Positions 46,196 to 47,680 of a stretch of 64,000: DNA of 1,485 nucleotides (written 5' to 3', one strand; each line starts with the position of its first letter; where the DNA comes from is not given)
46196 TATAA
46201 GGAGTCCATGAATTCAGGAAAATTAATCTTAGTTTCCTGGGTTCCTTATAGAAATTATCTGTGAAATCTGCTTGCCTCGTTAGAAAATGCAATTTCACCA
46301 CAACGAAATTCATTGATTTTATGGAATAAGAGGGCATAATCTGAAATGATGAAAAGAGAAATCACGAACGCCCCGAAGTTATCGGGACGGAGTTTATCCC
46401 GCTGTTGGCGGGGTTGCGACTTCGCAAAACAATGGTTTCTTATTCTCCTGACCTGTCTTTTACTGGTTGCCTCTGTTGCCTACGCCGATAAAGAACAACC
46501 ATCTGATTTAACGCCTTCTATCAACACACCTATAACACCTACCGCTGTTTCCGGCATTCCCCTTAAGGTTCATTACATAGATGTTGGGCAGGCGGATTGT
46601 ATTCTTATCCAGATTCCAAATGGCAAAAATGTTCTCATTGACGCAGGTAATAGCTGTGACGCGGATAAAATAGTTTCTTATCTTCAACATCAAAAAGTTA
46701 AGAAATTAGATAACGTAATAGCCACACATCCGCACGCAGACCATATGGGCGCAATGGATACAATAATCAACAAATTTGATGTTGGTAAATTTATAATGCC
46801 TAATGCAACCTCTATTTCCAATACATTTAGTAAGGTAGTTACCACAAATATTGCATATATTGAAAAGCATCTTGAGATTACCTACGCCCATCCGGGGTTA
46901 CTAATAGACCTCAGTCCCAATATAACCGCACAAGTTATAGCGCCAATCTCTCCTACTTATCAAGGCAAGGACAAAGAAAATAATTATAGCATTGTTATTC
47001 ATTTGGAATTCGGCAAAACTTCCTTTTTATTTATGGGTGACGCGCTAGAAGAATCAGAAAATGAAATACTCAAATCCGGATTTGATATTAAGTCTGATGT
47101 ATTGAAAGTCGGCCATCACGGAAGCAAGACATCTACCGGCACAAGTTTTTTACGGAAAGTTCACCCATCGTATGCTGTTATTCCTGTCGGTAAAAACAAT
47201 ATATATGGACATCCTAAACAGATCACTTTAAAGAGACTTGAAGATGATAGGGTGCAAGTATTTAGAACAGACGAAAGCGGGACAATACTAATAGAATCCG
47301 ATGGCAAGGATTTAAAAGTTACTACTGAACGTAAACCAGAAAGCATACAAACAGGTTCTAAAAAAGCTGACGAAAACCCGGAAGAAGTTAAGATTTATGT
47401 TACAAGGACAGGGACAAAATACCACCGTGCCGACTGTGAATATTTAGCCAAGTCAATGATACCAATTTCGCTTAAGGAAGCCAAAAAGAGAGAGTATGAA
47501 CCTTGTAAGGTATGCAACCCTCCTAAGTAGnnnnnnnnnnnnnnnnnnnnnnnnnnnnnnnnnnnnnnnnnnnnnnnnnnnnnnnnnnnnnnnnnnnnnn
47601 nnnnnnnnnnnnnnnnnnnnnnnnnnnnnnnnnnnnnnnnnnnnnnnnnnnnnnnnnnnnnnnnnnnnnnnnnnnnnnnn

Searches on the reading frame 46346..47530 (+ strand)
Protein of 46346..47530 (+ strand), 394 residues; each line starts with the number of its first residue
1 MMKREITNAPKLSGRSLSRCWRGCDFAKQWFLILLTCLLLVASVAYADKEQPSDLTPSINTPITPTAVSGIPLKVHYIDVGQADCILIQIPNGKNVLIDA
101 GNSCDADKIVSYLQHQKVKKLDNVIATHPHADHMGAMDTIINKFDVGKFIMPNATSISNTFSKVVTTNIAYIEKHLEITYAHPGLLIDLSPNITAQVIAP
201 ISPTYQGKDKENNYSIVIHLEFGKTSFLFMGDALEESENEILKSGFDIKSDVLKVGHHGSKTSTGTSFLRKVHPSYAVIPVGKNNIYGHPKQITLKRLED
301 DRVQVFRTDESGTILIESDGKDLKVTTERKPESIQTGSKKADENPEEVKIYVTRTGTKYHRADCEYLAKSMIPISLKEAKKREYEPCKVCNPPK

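Call 14: find_encoding_contigs(protein=window:46346-47530:+, flank=10000, max_places=10)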
Protein window:46346-47530:+ (394 aa): no gene with exactly this product is on record in the collection.

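Call 19: search_protein_families(library=pfam, proteins=[window:46346-47530:+])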
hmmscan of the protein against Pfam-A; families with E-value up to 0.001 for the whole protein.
window:46346-47530:+ (394 aa): 2 families
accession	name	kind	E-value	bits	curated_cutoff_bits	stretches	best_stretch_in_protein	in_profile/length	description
PF00753.33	Lactamase_B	-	2e-24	87.1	22.7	1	79-282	2-195/196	Metallo-beta-lactamase superfamily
PF12706.13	Lactamase_B_2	-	4.1e-07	30.2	27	1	95-233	2-143/200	Beta-lactamase superfamily domain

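Call 24: find_homologous_proteins(query=window:46346-47530:+)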
Query window:46346-47530:+ (394 aa): 7430 proteins with E <= 0.001 among 8000 candidates; the best 120 are listed.
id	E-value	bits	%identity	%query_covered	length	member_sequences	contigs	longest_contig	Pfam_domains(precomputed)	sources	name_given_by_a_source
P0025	5.1e-265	896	100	100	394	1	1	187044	PF12706.14,PF23023.2,PF00753.34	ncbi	ncbi:MAG: ComEC/Rec2 family competence protein [Planctomycetota bacterium]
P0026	4.2e-209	712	83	100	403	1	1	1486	PF12706.14,PF16661.12,PF23023.2,PF00753.34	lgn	-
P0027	6.9e-102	359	47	85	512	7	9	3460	PF12706.14,PF23023.2,PF00753.34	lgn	-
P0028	6.8e-100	353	49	84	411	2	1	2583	PF12706.14,PF00753.34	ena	-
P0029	1.7e-99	351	52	84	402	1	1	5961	PF12706.14,PF00753.34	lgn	-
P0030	6.1e-99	350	52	82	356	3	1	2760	PF12706.14,PF00753.34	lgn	-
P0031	9.4e-99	349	47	81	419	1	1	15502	PF12706.14,PF23023.2,PF00753.34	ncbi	-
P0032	6.1e-98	346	48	91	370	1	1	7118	PF12706.14,PF00753.34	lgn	-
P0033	8.8e-98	346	49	84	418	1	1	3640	PF12706.14,PF00753.34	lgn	-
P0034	1.0e-97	346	49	84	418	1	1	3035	PF12706.14,PF23023.2,PF00753.34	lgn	-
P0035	1.1e-97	345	49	83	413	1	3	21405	PF12706.14,PF00753.34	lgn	-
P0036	1.6e-97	345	49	87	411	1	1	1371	PF12706.14,PF00753.34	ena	-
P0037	1.9e-97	345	50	84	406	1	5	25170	PF12706.14,PF00753.34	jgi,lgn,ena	-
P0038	2.2e-96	341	45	81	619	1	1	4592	PF12706.14,PF23023.2,PF00753.34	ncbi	-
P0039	2.3e-96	341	50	84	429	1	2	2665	PF12706.14,PF00753.34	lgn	-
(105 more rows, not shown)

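Call 76: search_protein_families(library=padloc, proteins=[window:46346-47530:+], max_evalue=0.01)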
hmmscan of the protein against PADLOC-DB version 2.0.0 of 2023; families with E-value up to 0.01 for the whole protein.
window:46346-47530:+ (394 aa): 8 families
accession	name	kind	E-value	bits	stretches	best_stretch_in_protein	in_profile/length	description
PDLC03854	LmuA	-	1.8e-21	74.7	2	207-336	208-334/345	-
PDLC03805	RTasMBL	-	8e-17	59.4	2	74-158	2-85/322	DRT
PDLC04675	PDC-M48B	-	2.7e-14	51.1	1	75-282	7-230/291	-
PDLC04676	PDC-M48B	-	3.1e-14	50.6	2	83-190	20-132/357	-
PDLC02158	Avs1a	-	7.5e-12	43.2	1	204-304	245-349/392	-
PDLC04673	PDC-M48B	-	1e-09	36.2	2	76-151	5-82/296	-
PDLC04677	PDC-M48B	-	1.8e-08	32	1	210-295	212-297/339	-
PDLC04674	PDC-M48B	-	1.1e-07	29.5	1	74-233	2-163/270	-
